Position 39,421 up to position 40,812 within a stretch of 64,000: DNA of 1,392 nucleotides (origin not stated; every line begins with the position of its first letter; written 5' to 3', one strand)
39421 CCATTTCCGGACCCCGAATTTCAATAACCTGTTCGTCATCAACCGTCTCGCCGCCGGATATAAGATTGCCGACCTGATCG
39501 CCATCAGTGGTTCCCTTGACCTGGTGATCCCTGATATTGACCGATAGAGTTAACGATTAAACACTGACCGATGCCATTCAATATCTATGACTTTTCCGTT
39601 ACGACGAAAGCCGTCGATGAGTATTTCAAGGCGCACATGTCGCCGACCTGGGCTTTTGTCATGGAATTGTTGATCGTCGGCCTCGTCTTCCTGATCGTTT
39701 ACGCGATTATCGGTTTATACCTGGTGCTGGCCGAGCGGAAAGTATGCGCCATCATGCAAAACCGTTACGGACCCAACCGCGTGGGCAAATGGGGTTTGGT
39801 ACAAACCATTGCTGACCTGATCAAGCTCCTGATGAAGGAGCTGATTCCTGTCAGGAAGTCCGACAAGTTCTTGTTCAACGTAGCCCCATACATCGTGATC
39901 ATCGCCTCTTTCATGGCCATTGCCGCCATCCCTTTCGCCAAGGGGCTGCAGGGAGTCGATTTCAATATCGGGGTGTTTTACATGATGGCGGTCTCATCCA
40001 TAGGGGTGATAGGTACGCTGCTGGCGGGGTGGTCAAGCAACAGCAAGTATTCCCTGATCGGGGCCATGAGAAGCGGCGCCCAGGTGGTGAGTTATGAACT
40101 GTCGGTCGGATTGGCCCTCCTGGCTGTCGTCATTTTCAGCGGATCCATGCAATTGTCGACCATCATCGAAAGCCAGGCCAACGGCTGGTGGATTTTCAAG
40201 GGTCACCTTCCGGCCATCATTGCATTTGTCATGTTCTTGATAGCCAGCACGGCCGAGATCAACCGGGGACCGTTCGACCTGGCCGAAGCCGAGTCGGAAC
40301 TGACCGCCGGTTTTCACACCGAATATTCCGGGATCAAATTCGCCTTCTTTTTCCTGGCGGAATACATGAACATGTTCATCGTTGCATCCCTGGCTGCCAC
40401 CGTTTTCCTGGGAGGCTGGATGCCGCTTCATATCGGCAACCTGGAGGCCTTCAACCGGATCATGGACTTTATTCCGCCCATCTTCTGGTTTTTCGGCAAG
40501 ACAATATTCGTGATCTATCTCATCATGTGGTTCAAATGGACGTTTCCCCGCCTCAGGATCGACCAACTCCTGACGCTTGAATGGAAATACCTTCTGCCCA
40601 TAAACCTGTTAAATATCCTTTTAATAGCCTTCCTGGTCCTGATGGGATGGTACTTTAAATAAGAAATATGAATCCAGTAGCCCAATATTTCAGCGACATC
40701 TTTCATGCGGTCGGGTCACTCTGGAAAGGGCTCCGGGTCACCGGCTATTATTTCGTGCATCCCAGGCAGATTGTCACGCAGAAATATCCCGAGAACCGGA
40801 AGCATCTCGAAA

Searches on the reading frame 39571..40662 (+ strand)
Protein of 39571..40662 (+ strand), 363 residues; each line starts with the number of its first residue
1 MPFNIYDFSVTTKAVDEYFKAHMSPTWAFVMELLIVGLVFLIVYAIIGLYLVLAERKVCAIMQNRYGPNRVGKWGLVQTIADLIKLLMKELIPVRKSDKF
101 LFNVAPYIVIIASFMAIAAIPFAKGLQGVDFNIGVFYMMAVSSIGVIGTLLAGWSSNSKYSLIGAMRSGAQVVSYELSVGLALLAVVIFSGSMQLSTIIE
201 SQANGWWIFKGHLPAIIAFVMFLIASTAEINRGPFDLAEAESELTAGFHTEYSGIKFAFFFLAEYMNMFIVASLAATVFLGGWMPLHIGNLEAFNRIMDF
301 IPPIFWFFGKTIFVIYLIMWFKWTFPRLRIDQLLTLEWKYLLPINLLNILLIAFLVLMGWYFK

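Call 73: search_protein_families(library=pfam, proteins=[window:39571-40662:+], max_evalue=0.001)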
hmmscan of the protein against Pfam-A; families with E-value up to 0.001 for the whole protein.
window:39571-40662:+ (363 aa): 1 family
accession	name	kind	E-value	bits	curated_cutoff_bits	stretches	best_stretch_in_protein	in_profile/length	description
PF00146.26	NADHdh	-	8.9e-118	393.4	27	1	38-352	4-297/298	NADH dehydrogenase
